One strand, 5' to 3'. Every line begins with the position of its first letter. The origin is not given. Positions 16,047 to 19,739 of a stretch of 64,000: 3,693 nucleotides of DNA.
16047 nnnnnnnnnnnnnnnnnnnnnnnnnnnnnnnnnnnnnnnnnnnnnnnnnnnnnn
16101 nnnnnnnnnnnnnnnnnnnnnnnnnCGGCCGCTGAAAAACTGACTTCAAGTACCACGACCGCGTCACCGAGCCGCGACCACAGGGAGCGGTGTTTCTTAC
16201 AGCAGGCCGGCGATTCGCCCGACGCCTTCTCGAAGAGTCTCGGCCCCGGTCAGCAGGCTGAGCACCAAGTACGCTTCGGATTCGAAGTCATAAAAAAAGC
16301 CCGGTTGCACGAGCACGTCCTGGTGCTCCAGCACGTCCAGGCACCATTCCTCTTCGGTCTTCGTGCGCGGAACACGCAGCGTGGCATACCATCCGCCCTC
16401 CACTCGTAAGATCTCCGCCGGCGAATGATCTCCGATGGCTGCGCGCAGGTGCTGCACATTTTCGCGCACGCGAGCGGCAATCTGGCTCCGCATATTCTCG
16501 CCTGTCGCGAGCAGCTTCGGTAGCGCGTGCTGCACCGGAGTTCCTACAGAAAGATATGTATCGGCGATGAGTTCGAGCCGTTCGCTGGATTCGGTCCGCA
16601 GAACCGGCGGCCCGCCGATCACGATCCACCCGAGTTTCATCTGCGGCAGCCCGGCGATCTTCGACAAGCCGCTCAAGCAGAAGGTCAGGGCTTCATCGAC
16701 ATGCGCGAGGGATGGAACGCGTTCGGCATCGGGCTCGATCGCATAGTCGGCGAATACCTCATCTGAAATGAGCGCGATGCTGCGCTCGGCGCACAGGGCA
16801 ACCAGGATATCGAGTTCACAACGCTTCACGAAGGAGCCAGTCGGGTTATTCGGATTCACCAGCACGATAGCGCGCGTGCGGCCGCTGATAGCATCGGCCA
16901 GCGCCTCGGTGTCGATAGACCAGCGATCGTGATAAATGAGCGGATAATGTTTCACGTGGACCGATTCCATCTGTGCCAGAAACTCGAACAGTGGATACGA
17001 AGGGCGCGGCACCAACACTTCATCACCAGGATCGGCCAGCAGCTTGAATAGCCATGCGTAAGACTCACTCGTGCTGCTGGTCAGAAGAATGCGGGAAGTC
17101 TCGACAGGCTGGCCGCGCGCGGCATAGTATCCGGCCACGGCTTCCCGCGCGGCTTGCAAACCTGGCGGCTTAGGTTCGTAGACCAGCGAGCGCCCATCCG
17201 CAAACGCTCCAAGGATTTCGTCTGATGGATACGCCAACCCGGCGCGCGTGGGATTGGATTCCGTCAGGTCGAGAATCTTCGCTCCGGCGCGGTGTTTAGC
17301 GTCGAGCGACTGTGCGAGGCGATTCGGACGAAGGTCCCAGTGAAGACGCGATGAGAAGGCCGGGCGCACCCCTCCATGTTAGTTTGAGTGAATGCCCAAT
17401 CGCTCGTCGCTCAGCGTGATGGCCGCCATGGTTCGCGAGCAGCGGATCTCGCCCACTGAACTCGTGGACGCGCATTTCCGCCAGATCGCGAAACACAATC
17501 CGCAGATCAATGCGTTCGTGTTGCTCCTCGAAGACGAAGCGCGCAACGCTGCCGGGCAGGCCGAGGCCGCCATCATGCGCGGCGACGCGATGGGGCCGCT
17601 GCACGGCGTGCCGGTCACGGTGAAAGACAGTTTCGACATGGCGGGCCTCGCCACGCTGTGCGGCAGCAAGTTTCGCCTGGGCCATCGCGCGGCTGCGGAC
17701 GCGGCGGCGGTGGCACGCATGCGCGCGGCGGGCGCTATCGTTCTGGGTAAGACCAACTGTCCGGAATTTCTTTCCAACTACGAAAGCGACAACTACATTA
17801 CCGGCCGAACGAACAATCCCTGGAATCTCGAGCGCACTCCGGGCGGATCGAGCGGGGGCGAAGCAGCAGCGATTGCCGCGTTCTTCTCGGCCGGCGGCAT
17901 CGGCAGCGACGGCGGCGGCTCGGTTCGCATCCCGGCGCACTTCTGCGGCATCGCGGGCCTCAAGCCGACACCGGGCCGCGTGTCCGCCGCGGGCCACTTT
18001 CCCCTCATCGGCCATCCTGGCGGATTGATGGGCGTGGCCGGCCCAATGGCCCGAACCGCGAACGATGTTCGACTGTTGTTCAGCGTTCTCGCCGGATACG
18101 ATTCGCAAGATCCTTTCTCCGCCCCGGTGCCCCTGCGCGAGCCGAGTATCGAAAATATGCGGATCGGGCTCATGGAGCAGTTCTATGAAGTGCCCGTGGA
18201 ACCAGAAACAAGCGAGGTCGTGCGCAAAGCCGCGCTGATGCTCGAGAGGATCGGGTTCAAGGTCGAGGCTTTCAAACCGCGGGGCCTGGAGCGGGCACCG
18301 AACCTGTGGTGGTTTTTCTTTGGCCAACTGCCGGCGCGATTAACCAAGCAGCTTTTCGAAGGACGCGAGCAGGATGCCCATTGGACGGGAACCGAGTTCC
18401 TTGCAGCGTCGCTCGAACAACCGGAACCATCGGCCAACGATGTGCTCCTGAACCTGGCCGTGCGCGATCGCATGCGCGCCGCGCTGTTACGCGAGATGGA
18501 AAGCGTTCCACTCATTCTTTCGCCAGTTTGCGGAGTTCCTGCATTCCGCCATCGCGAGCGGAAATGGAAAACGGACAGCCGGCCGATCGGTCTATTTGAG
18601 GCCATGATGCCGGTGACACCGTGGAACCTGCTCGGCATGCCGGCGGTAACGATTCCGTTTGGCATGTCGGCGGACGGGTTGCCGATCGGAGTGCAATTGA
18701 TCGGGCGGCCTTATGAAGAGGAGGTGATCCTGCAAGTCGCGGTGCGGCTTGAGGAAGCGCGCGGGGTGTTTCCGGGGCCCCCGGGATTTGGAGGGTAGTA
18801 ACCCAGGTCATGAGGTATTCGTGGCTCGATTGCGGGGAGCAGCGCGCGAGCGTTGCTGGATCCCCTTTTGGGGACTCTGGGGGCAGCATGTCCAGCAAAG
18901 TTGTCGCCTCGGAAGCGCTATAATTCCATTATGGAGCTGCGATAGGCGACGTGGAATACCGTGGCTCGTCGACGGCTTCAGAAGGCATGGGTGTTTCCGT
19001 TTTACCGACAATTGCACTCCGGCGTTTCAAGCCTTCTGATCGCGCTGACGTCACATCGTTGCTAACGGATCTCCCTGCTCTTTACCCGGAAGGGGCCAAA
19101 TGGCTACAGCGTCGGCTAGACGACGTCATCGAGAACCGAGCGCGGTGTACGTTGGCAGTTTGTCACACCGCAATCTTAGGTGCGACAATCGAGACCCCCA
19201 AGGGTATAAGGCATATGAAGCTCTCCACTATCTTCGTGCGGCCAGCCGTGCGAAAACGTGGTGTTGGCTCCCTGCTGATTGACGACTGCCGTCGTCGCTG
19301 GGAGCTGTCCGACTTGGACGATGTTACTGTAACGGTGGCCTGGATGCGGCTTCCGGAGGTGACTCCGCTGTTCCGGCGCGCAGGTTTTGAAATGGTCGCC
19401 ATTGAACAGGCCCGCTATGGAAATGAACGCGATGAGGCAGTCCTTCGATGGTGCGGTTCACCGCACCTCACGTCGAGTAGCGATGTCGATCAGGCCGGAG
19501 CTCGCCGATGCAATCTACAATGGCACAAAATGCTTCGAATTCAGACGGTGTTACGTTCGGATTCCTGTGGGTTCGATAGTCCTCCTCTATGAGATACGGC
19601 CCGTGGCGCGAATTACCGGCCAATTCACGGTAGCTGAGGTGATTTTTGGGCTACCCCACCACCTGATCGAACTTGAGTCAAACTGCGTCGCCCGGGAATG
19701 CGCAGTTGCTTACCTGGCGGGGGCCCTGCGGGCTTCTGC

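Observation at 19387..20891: Low-GC three-gene islet: GNAT acetyltransferase, ASCH domain protein, unknown protein with C-terminal 2-TM module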

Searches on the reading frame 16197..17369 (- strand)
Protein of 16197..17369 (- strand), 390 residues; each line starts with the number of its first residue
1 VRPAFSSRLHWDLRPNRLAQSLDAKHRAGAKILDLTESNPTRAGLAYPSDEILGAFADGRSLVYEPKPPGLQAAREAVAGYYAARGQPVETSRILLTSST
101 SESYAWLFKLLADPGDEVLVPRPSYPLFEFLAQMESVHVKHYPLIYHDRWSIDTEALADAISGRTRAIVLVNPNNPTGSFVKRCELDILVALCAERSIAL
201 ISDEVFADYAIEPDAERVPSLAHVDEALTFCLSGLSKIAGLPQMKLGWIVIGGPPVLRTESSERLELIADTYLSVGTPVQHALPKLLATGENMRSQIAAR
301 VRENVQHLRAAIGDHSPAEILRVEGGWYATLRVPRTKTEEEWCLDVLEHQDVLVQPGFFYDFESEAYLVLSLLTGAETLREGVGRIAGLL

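Call 108: search_protein_families(library=pfam, proteins=[window:16197-17369:-], max_evalue=0.001)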
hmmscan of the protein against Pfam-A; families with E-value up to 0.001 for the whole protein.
window:16197-17369:- (390 aa): 2 families
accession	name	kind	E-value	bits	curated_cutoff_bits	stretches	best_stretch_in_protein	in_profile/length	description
PF00155.27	Aminotran_1_2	-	5.6e-38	131.5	19.7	1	31-370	2-344/361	Aminotransferase class I and II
PF01041.23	DegT_DnrJ_EryC1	-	0.00016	21.5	19.8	1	97-203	46-145/360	DegT/DnrJ/EryC1/StrS aminotransferase family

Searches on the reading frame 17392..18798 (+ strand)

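Call 108: search_protein_families(library=pfam, proteins=[window:17392-18798:+], max_evalue=0.001)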
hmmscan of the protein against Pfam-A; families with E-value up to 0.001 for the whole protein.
window:17392-18798:+ (468 aa): 1 family
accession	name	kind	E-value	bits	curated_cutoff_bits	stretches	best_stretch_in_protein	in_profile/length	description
PF01425.27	Amidase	-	2.8e-107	360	27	1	23-447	1-445/445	Amidase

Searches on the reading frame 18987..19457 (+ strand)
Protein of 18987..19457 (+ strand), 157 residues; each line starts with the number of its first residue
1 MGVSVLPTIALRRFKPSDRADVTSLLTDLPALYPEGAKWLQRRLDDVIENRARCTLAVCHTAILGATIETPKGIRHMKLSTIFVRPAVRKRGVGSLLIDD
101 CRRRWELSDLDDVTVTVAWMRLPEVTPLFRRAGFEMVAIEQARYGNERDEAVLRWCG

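Call 73: search_solved_structures(query=window:18987-19457:+, max_evalue=1)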
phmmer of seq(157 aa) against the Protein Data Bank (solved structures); distinct sequences matched with E-value up to 1: 9.
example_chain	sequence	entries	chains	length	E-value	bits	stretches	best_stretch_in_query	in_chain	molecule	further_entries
6aqs_A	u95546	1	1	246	0.47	13.6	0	73-114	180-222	Purine nucleoside phosphorylase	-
1yvk_A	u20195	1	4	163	0.56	13.4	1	48-151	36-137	hypothetical protein BSU33890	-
5znc_A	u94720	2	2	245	0.58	13.3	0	74-114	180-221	Purine nucleoside phosphorylase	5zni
8w7h_A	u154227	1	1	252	0.6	13.3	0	74-114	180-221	Purine nucleoside phosphorylase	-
2bsx_A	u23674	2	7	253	0.6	13.3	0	74-114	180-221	PURINE NUCLEOSIDE PHOSPHORYLASE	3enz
1sq6_A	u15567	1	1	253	0.61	13.2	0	74-114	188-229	uridine phosphorylase, putative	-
1nw4_A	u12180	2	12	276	0.68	13.1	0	74-114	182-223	uridine phosphorylase, putative | Uridine phosphorylase putative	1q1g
3fow_A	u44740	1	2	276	0.68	13.1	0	74-114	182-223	Uridine phosphorylase, putative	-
3phc_A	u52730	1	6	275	0.68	13.1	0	74-114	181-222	Purine nucleoside phosphorylase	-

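Call 101: find_homologous_proteins(query=A4, max_evalue=0.00001)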
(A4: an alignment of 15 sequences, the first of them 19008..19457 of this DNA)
Query A4 (15 sequences) (150 aa, profile of the alignment): 138 proteins with E <= 0.00001 among 8000 candidates; the best 120 are listed.
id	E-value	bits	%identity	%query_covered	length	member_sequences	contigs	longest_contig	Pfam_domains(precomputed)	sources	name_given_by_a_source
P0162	5.2e-56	206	100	100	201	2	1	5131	PF13673.14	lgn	-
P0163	2.4e-55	204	86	100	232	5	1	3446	PF13673.14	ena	-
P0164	9.4e-55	202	83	100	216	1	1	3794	PF13673.14,PF13508.14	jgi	-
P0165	2.6e-54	201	86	100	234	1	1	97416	PF13673.14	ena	-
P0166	8.4e-54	199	51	99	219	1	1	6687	PF13673.14,PF13508.14,PF00583.32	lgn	-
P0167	4.1e-52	194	42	96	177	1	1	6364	PF13673.14,PF13508.14,PF00583.32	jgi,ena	-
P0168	1.2e-51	192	49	99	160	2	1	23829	PF13673.14,PF13508.14,PF00583.32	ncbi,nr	ncbi:MAG: GNAT family N-acetyltransferase [Deltaproteobacteria bacterium]|nr:GNAT family N-acetyltra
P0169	1.3e-50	189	45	99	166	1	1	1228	PF13673.14,PF13508.14,PF00583.32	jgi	jgi:GNAT superfamily N-acetyltransferase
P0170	1.7e-50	189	47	99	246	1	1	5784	PF13508.14,PF00583.32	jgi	jgi:GNAT superfamily N-acetyltransferase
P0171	2.0e-50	188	49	99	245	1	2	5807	PF13508.14,PF00583.32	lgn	-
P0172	2.1e-50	188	37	94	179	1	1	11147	PF13673.14,PF13508.14,PF00583.32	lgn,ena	-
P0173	2.1e-50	188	47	99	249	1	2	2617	PF13508.14,PF00583.32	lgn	-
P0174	5.7e-50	187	48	98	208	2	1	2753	PF13673.14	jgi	-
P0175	7.3e-50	187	48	97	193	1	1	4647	PF13673.14,PF13508.14,PF00583.32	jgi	-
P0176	1.4e-49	186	51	100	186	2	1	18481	PF13508.14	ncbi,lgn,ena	-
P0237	2.2e-41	159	45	95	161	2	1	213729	PF13673.14,PF00583.32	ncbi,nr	ncbi:hypothetical protein A5732_16850 [Mycobacterium colombiense]|nr:hypothetical protein A5732_1685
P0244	1.7e-40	156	43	82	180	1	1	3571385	-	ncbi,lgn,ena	-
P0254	1.2e-39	153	45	97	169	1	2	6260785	PF13673.14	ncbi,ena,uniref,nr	ncbi:GNAT family N-acetyltransferase [Mycolicibacterium austroafricanum]|uniref:GNAT family N-acetyl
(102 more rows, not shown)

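Call 102: find_encoding_contigs(protein=P0254, flank=8000, max_places=2)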
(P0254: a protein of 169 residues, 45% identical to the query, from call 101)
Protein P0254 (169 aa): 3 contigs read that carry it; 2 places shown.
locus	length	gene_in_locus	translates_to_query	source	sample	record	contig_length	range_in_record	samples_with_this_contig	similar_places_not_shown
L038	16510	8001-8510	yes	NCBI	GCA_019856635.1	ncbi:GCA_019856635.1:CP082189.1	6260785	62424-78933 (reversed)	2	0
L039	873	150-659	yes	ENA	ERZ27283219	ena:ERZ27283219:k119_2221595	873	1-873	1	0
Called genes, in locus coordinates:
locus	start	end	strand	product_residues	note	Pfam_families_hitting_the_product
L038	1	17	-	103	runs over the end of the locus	PF02720:DUF222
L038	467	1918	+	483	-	PF08237:PE-PPE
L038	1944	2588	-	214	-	PF03167:UDG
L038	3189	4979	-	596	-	-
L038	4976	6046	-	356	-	-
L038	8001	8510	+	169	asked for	PF13673:Acetyltransf_10 (weak)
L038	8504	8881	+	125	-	-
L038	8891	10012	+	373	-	-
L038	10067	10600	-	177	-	-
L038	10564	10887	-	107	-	-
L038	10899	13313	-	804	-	PF00082:Peptidase_S8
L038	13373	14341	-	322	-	PF13191:AAA_16 (faint), PF03215:Rad17 (weak), PF00004:AAA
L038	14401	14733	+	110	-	PF13560:HTH_31 (weak), PF01381:HTH_3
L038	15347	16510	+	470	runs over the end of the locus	-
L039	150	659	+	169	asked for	PF13673:Acetyltransf_10 (weak)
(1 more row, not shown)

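Call 103: find_encoding_contigs(protein=P0165, flank=8000, max_places=2)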
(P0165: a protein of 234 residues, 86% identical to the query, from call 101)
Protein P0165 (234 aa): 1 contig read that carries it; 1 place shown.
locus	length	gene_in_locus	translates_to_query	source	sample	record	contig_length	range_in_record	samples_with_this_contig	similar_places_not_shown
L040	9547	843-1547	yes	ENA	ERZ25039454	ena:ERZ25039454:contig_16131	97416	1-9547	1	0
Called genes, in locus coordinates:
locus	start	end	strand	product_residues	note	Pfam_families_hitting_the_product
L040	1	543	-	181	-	?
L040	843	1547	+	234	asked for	PF13673:Acetyltransf_10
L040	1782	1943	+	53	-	-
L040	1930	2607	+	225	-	-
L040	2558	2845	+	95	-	-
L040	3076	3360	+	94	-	-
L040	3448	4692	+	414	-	PF00665:rve (weak)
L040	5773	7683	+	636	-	PF13442:Cytochrome_CBB3 (weak), PF01011:PQQ, PF13360:PQQ_2, PF13570:Beta-prop_ACSF4 (faint), PF07774:EMC1_C (faint), PF13360:PQQ_2 (weak)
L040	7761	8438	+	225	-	-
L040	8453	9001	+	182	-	-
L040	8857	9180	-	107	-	-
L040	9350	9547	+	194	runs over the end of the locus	-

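Call 105: find_encoding_contigs(protein=P0237, flank=6000, max_places=2)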
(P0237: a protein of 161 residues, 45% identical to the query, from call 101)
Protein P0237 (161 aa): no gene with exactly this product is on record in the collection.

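Call 106: find_encoding_contigs(protein=P0244, flank=6000, max_places=2)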
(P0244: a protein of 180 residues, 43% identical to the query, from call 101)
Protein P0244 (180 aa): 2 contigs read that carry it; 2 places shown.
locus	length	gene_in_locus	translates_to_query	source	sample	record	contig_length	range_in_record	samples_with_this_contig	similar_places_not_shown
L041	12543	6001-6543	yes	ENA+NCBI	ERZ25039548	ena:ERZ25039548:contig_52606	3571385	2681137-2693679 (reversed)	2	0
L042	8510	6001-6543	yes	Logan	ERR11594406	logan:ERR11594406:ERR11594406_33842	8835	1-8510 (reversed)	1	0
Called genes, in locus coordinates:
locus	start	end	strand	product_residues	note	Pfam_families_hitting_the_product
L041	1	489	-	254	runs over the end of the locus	-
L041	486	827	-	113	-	PF03551:PadR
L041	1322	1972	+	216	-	PF00589:Phage_integrase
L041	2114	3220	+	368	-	-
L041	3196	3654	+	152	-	PF04266:ASCH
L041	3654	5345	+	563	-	PF19276:HD_assoc_2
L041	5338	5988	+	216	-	-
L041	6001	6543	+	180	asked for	-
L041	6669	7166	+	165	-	PF05014:Nuc_deoxyrib_tr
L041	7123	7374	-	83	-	PF13560:HTH_31, PF01381:HTH_3 (weak)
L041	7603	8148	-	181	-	-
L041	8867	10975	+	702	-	PF09286:Pro-kuma_activ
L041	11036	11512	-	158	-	-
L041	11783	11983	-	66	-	-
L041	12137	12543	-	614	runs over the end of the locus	PF13360:PQQ_2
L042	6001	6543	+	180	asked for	-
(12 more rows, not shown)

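Call 108: search_protein_families(library=pfam, proteins=[L041:5338-5988:+, L041:3654-5345:+, L038:3189-4979:-, L038:4976-6046:-, L038:10067-10600:-, L040:3448-4692:+], max_evalue=0.001)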
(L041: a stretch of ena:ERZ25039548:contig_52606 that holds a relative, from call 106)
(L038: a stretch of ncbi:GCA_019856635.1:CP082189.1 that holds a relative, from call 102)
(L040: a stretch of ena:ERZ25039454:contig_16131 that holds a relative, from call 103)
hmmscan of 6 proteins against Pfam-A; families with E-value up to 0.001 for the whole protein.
L041:5338-5988:+ (216 aa): 0 families

L041:3654-5345:+ (563 aa): 2 families
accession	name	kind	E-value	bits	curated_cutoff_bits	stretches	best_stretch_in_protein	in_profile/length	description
PF19276.4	HD_assoc_2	-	1.9e-13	50.8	23.1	1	261-476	31-215/222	HD associated region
PF01966.28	HD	-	4.5e-05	24.2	22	1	63-127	1-49/116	HD domain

L038:3189-4979:- (596 aa): 0 families

L038:4976-6046:- (356 aa): 0 families

L038:10067-10600:- (177 aa): 1 family
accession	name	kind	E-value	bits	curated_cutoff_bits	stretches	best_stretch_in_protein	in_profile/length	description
PF11026.13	DUF2721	-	5.3e-05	23.6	28.3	0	132-173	54-95/129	Protein of unknown function (DUF2721)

L040:3448-4692:+ (414 aa): 1 family
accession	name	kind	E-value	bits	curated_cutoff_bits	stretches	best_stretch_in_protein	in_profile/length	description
PF00665.32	rve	-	3e-07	31.1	32.6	1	191-280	10-101/102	Integrase core domain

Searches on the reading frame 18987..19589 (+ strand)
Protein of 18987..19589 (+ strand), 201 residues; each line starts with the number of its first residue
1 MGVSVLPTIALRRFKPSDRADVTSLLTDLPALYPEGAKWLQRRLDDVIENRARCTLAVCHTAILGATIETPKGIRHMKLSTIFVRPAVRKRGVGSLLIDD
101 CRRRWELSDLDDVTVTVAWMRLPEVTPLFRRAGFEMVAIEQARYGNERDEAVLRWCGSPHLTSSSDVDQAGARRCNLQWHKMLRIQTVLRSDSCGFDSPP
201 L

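Call 3: search_protein_families(library=pfam, proteins=[window:18987-19589:+], max_evalue=1)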
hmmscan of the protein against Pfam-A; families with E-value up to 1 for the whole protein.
seq(201 aa): 5 families
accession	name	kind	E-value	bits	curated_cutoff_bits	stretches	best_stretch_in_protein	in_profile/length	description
PF13673.13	Acetyltransf_10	-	5.8e-07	30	23.6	1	49-145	28-118/128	Acetyltransferase (GNAT) domain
PF13508.13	Acetyltransf_7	-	3.4e-05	24.6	27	1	72-135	24-83/84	Acetyltransferase (GNAT) domain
PF12568.14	PanZ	-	6.3e-05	22.9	22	1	27-105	16-90/128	Acetyltransferase (GNAT) domain, PanZ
PF00583.31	Acetyltransf_1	-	0.0017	19.1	20.7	1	31-101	14-84/116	Acetyltransferase (GNAT) family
PF13880.12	Acetyltransf_13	-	0.15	12.4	22.8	1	80-103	8-31/69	ESCO1/2 acetyl-transferase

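Call 4: search_protein_families(library=padloc, proteins=[window:18987-19589:+], max_evalue=1)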
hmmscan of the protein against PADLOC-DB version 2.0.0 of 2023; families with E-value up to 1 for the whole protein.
seq(201 aa): 0 families

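Call 6: search_protein_families(library=ncbifam, proteins=[window:18987-19589:+], max_evalue=1)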
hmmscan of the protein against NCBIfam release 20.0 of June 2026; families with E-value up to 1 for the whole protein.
seq(201 aa): 6 families
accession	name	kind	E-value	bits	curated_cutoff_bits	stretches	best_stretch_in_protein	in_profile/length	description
TIGR01575.1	rimI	equivalog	0.00058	20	86.4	1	75-152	54-130/132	ribosomal protein S18-alanine N-acetyltransferase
NF041296.1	RNAactase_tcmA_Halo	equivalog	0.00063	17.8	700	1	70-143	512-579/746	tRNA(Met) cytidine acetyltransferase TmcA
NF033213.1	matur_PanM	equivalog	0.0021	17.9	68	1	44-104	31-90/130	aspartate 1-decarboxylase autocleavage activator PanM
TIGR03448.1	mycothiol_MshD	equivalog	0.039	13.2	163.1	1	44-101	38-96/294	mycothiol synthase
NF005840.0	PRK07757.1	equivalog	0.095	12.6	154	1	33-138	23-122/153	N-acetyltransferase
NF007807.0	PRK10514.1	equivalog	0.16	11.9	134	1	76-101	70-95/147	acetyltransferase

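Call 7: search_protein_families(library=phrogs, proteins=[window:18987-19589:+], max_evalue=1)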
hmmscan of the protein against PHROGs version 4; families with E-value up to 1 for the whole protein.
seq(201 aa): 5 families
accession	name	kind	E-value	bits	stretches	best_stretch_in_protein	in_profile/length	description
phrog_1249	-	other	0.00039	21.2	1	10-143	9-155/180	acetyltransferase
phrog_3810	-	other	0.0014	19.6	1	47-136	54-144/155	acetyltransferase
phrog_13728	-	other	0.057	14.3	1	24-150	16-138/144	acetyltransferase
phrog_38016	-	unknown function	0.076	14.6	1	115-153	4-42/93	-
phrog_8663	-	unknown function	0.59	10.1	1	55-102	198-245/314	-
